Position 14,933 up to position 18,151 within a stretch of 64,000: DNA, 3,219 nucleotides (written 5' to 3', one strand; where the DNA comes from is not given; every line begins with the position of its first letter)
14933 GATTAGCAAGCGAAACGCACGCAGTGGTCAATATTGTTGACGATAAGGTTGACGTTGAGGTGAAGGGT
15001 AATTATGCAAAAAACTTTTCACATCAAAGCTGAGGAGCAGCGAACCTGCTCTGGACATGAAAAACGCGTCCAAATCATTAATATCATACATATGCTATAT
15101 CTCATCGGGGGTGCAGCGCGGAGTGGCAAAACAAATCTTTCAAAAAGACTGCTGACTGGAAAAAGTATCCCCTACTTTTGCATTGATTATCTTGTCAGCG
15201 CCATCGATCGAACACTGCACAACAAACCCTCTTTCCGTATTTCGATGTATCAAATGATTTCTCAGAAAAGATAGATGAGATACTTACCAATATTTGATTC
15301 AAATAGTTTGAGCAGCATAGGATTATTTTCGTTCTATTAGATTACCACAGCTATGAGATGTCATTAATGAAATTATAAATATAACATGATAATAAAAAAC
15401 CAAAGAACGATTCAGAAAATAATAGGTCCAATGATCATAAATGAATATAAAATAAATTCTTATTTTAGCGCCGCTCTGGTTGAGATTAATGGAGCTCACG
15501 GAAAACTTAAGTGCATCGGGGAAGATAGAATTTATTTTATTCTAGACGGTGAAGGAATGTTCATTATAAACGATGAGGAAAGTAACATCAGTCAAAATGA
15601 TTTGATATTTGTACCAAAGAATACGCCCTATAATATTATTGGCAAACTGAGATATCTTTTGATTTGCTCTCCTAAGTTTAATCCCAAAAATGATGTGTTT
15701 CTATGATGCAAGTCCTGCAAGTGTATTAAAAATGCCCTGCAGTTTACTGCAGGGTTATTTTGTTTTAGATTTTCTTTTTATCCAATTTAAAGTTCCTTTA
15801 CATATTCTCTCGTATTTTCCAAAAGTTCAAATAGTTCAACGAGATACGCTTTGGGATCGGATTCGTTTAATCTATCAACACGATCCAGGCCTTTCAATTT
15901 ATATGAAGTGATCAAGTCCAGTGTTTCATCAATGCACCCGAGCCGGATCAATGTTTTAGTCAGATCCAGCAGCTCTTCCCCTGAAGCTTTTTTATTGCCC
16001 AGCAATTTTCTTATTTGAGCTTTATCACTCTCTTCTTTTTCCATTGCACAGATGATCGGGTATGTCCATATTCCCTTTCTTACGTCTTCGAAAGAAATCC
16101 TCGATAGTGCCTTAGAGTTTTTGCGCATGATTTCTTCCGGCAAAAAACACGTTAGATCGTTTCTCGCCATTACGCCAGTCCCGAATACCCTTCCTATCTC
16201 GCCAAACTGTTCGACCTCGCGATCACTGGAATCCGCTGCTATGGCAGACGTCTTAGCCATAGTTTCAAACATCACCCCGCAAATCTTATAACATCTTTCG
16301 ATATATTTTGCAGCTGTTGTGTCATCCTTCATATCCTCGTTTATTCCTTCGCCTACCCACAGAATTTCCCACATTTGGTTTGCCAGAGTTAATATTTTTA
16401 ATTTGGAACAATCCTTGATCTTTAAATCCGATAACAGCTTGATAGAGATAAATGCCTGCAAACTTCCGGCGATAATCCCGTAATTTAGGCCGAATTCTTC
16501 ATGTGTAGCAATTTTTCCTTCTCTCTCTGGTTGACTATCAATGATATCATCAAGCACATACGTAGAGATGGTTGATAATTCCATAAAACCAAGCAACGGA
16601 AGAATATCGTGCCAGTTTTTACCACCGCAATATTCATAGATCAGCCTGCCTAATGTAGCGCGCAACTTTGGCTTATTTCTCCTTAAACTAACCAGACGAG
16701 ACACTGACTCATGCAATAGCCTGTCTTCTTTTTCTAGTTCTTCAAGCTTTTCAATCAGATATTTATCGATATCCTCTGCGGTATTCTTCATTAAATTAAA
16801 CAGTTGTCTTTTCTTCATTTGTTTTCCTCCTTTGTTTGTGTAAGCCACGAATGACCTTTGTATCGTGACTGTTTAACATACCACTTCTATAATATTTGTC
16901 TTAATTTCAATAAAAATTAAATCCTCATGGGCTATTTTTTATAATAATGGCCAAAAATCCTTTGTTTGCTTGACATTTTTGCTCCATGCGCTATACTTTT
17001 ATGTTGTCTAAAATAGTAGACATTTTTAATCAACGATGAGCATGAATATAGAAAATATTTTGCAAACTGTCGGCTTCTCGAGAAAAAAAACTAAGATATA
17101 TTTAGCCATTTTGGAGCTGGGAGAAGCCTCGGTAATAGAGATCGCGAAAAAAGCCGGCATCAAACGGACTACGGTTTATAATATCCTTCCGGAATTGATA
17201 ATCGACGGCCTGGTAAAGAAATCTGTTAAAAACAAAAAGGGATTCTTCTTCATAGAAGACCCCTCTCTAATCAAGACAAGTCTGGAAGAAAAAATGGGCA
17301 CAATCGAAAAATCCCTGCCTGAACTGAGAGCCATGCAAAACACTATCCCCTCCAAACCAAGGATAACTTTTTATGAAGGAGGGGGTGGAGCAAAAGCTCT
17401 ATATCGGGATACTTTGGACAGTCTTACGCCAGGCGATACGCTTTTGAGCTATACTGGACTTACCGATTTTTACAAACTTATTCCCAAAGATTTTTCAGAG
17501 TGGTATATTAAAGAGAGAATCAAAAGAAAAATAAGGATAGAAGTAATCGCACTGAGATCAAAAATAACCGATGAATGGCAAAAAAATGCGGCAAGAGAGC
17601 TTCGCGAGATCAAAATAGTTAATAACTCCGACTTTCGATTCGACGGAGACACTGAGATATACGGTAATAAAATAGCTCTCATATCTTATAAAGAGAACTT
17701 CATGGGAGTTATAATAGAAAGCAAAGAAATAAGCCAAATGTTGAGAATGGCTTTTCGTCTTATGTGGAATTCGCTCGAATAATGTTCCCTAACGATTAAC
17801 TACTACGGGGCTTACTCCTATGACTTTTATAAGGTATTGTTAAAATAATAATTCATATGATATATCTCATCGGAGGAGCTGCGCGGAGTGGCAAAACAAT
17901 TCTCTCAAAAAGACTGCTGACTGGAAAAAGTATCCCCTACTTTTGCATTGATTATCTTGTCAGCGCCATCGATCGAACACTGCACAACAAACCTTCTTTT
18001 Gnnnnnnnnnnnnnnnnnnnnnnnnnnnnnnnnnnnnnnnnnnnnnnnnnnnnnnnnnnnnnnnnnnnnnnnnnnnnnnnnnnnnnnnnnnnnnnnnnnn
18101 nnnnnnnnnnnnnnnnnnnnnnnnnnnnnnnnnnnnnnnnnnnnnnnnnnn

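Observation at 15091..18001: Second gene-end duplication: a 5' fragment of the P-loop kinase gene bounds a 2.6-kb inserted module (cupin, isoprenoid-synthase-like, TrmB regulator)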

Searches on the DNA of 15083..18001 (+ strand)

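Call 70: search_dna_similar(query=window:15083-18001:+, collection=plasmids, mode=distant, max_rows=5)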
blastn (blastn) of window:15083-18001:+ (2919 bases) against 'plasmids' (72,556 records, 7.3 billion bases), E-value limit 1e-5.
No match.

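Call 71: search_dna_similar(query=window:15083-18001:+, collection=phages, mode=distant, max_rows=5)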
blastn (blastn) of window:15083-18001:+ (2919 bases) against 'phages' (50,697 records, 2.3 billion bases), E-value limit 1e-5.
No match.

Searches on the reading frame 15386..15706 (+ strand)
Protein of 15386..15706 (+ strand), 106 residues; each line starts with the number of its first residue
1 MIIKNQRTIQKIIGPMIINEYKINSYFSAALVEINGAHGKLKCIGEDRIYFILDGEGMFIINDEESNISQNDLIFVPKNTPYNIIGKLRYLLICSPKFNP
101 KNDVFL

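Call 8: search_protein_families(library=pfam, proteins=[window:15386-15706:+], max_evalue=0.01)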
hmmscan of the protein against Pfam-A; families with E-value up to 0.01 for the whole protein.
window:15386-15706:+ (106 aa): 4 families
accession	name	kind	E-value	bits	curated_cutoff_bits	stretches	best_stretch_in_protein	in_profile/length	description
PF07883.17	Cupin_2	-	1.9e-05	24.7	27.2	1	46-84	19-56/70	Cupin domain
PF21621.3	MPI_cupin_dom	-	5.7e-05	23.5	27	1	19-91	3-75/79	Mannose-6-phosphate isomerase, cupin domain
PF02311.25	AraC_binding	-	0.0066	16.6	21.1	1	49-82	26-59/135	AraC-like ligand binding domain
PF03079.20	ARD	-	0.008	16.8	27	0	46-82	92-133/157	ARD/ARD' family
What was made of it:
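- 15386..15706 (+): Small cupin gene. It has the lowest GC3 (0.31) and is not part of the segment shared with L009. Cupin_2, E = 2e-5, below the Pfam cut-off (call 8).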

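Call 37: find_related_loci(query=window:15386-15703:+, collection=viral_contigs, flank=6000)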
Query window:15386-15703:+ (106 aa) in viral_contigs; peptide patterns used: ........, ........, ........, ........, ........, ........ (x = any residue, [..] = any of these).
20 stretches matched a pattern, but none encodes a relative of the query by tblastn (E <= 1e-3).
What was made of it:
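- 15386..15706 (+): No relative in IMG/VR (call 37).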

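Call 56: search_protein_families(library=ncbifam, proteins=[window:15386-15706:+], max_evalue=0.01)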
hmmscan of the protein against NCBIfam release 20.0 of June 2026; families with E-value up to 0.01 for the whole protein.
window:15386-15706:+ (106 aa): 0 families

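Call 76: search_protein_families(library=padloc, proteins=[window:15386-15706:+], max_evalue=0.001)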
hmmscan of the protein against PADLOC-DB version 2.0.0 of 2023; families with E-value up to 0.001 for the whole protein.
window:15386-15706:+ (106 aa): 0 families

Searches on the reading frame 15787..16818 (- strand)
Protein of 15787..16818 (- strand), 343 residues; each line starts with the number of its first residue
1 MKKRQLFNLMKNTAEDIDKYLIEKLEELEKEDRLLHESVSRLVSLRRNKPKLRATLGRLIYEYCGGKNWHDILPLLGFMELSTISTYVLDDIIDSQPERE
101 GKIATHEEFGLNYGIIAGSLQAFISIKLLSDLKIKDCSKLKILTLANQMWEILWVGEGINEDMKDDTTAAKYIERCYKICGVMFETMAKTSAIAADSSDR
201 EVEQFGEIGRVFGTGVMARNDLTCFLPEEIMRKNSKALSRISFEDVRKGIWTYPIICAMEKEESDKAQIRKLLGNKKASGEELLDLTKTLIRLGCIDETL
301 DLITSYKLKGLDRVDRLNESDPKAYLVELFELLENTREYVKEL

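Call 8: search_protein_families(library=pfam, proteins=[window:15787-16818:-], max_evalue=0.01)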
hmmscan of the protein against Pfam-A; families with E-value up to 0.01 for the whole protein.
window:15787-16818:- (343 aa): 1 family
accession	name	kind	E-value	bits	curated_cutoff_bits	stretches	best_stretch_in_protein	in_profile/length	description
PF00348.22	polyprenyl_synt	-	1.5e-22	80.4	27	1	51-284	18-245/251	Polyprenyl synthetase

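Call 17: find_homologous_proteins(query=window:15787-16818:-)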
Query window:15787-16818:- (343 aa): 26 proteins with E <= 0.001 among 4597 candidates.
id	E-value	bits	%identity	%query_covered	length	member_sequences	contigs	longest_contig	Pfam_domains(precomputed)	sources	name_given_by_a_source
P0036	3.8e-222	754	100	100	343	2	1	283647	PF00348.23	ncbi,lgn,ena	ncbi:MAG: polyprenyl synthetase family protein [Candidatus Paceibacterota bacterium]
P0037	1.4e-171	588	78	100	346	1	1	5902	PF00348.23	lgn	-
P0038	3.1e-153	528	71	100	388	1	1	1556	PF00348.23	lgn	-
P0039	2.3e-152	525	70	100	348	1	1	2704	PF00348.23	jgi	jgi:geranylgeranyl pyrophosphate synthase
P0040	6.5e-149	514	71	97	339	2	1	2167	PF00348.23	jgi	jgi:geranylgeranyl pyrophosphate synthase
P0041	2.7e-148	511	69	100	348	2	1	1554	PF00348.23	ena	-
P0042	3.8e-144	498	66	100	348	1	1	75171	PF00348.23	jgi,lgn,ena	-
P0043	6.9e-143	494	65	100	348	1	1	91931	PF00348.23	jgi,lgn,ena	-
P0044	3.4e-124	432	59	99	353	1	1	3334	PF00348.23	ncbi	-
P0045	3.7e-108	380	52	99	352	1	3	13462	PF00348.23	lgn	-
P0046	3.0e-107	377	53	99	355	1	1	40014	PF00348.23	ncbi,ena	-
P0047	5.1e-97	343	50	97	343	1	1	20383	PF00348.23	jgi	jgi:geranylgeranyl pyrophosphate synthase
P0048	9.8e-95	335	50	99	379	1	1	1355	PF00348.23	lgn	-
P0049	7.5e-90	319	47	99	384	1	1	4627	PF00348.23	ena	-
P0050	3.1e-79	285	46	93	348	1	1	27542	PF00348.23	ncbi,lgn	-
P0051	4.6e-79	284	45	97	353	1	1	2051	PF00348.23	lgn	-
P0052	1.1e-77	279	43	99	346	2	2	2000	PF00348.23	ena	-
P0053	3.9e-77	278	43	99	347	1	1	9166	PF00348.23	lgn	-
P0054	6.0e-75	270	44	99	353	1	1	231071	PF00348.23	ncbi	-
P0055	6.8e-64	234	42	92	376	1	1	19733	PF00348.23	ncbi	ncbi:MAG: polyprenyl synthetase family protein [bacterium]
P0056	2.5e-61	226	38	97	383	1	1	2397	PF00348.23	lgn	-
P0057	3.8e-55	205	40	96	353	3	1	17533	PF00348.23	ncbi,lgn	-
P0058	6.5e-54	201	37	97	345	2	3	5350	PF00348.23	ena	-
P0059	4.8e-42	162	32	97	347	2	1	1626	PF00348.23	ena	-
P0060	7.8e-14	70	24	92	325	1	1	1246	PF00348.23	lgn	-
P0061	4.9e-5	41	26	90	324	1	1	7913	PF00348.23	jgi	jgi:geranylgeranyl diphosphate synthase type II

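Call 18: find_encoding_contigs(protein=P0037, flank=10000, max_places=3)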
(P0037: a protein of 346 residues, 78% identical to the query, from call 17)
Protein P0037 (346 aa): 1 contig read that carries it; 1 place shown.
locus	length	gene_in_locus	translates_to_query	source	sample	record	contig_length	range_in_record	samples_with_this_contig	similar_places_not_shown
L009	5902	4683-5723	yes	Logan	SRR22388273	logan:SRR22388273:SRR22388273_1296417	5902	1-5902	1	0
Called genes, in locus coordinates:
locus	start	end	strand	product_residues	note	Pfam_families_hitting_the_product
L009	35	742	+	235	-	PF12844:HTH_19 (weak), PF13413:HTH_25, PF09136:Glucodextran_B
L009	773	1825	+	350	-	PF01637:ATPase_2 (faint), PF00154:RecA_N, PF08423:Rad51, PF06745:ATPase (faint), PF21096:RecA_C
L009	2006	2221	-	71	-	PF01084:Ribosomal_S18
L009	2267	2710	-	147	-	PF00436:SSB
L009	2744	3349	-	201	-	PF01250:Ribosomal_S6 (faint)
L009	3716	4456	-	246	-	PF01978:TrmB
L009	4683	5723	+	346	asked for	PF00348:polyprenyl_synt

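Call 19: find_encoding_contigs(protein=P0042, flank=10000, max_places=3)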
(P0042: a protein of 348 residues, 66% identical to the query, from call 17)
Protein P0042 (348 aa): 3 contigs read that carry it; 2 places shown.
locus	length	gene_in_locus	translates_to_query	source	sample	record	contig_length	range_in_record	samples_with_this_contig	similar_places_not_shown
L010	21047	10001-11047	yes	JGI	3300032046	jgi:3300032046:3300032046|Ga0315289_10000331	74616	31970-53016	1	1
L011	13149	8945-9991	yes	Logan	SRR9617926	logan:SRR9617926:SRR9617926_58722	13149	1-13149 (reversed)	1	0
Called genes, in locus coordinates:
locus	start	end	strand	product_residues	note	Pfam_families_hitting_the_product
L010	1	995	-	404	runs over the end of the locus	PF00009:GTP_EFTU, PF03193:RsgA_GTPase (faint), PF09173:eIF2_C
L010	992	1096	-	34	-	-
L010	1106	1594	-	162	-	PF01092:Ribosomal_S6e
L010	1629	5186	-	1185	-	PF14890:Intein_splicing, PF14528:LAGLIDADG_3, PF00009:GTP_EFTU, PF03144:GTP_EFTU_D2 (weak), PF11987:IF-2, PF14578:GTP_EFTU_D4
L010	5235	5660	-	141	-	PF22769:DCD, PF00692:dUTPase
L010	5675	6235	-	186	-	PF00334:NDK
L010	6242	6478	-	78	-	PF01246:Ribosomal_L24e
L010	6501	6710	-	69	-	PF01200:Ribosomal_S28e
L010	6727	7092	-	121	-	PF01248:Ribosomal_L7Ae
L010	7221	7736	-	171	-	-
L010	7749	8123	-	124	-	-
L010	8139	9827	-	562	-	PF00749:tRNA-synt_1c, PF03950:tRNA-synt_1c_C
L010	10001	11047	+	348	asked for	PF00348:polyprenyl_synt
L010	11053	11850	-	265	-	PF01875:Memo, PF02900:LigB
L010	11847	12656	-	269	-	PF00318:Ribosomal_S2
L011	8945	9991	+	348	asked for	PF00348:polyprenyl_synt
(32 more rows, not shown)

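Call 20: find_encoding_contigs(protein=P0043, flank=10000, max_places=3)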
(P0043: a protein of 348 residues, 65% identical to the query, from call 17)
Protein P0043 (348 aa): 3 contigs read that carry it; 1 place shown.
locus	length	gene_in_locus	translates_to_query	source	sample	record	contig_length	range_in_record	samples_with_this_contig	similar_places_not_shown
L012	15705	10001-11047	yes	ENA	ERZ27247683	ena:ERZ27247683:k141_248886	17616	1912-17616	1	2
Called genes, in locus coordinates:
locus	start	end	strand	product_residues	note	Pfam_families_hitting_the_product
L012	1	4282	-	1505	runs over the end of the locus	PF01835:MG2 (faint)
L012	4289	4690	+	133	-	PF01588:tRNA_bind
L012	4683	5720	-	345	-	PF13793:Pribosyltran_N, PF00156:Pribosyltran, PF14572:Pribosyl_synth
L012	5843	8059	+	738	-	PF01326:PPDK_N, PF00391:PEP-utilizers, PF02896:PEP-utilizers_C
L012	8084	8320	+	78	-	-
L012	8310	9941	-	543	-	PF01921:tRNA-synt_1f, PF19269:Anticodon_2 (faint), PF09334:tRNA-synt_1g (weak)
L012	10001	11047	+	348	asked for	PF00348:polyprenyl_synt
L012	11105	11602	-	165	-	PF01047:MarR (weak), PF24034:DUF7343, PF12802:MarR_2 (weak)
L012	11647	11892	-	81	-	-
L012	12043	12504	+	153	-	-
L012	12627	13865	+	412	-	PF02163:Peptidase_M50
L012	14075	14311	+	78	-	-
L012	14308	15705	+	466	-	?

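Call 34: find_related_loci(query=A3, collection=metagenome_contigs, flank=6000)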
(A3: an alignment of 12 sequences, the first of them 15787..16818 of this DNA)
Query A3 (343 aa) in metagenome_contigs; peptide patterns used: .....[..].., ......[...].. (x = any residue, [..] = any of these).
257 stretches matched a pattern; 10 encode a relative of the query (tblastn E <= 1e-3); 10 distinct loci.
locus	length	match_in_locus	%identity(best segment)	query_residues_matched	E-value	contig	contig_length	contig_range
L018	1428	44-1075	68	1-343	2e-171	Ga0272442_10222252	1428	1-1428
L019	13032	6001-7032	66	1-343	4e-152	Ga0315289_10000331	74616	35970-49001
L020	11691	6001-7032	65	1-343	5e-151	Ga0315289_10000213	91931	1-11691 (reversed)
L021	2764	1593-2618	47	3-340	2e-95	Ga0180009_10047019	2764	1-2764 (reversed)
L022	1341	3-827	48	61-337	4e-84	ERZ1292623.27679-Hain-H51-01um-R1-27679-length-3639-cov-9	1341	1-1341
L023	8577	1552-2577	37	3-339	3e-67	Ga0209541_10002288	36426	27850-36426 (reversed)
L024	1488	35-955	39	37-339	3e-70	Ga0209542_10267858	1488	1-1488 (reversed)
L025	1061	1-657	44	128-343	8e-56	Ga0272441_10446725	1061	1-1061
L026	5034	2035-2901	36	34-315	1e-51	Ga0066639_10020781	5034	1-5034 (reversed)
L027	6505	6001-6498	43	6-164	2e-36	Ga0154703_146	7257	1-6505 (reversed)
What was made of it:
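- Tried and rejected: JGI metagenome scan with a synthase alignment (call 34).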

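Call 56: search_protein_families(library=ncbifam, proteins=[window:15787-16818:-], max_evalue=0.01)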
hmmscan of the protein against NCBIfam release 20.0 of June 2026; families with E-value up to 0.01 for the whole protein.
window:15787-16818:- (343 aa): 13 families
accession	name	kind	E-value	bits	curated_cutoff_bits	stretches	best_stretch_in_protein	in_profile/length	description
NF041003.1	GGPP_syn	equivalog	2.2e-16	59.8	500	1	83-324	73-310/326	geranylgeranyl diphosphate synthase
NF040698.1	IdsA_Meth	equivalog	2.4e-16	59.8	468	1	6-331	3-321/328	short chain isoprenyl diphosphate synthase IdsA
NF045628.1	HxpDPsynlarge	equivalog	1.3e-15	57.3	500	1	79-332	64-305/311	hexaprenyl-diphosphate synthase large subunit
NF008140.0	PRK10888.1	equivalog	3e-12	46.5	412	1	70-321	67-306/323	octaprenyl diphosphate synthase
NF041169.1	f2_encap_cargo4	exception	1.7e-11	44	450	1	52-304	53-299/334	family 2 encapsulin nanocompartment cargo protein polyprenyl transferase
TIGR02748.1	GerC3_HepT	equivalog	2.4e-11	43.3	456.55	1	79-334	72-315/319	heptaprenyl diphosphate synthase component II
TIGR02749.1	prenyl_cyano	equivalog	7.6e-11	41.6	383.2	1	80-331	77-315/322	solanesyl diphosphate synthase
NF042417.1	NPPPS_Mycobact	equivalog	9.8e-11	41.3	600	1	26-329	35-326/335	nonaprenyl/(2E,6E)-farnesyl/geranylgeranyl diphosphat synthase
NF045549.1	GGPPsyn_IdsB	equivalog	7.6e-06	25.2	475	1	52-279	68-289/346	geranylgeranyl diphosphate synthase IdsB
NF040789.2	gerfarn_diphsyn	equivalog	0.00038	19.7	560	1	84-232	96-247/345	geranylfarnesyl diphosphate synthase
NF045485.1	FPPsyn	subfamily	0.00059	19.1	275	1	79-281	66-274/288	farnesyl diphosphate synthase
NF040627.1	GFPS_Meth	equivalog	0.0063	16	600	1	52-239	43-223/285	geranylfarnesyl diphosphate synthase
NF042416.1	GFPPS_Mycobact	equivalog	0.009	15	600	0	70-110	65-105/350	bifunctional (2E,6E)-farnesyl/geranyl diphosphate synthase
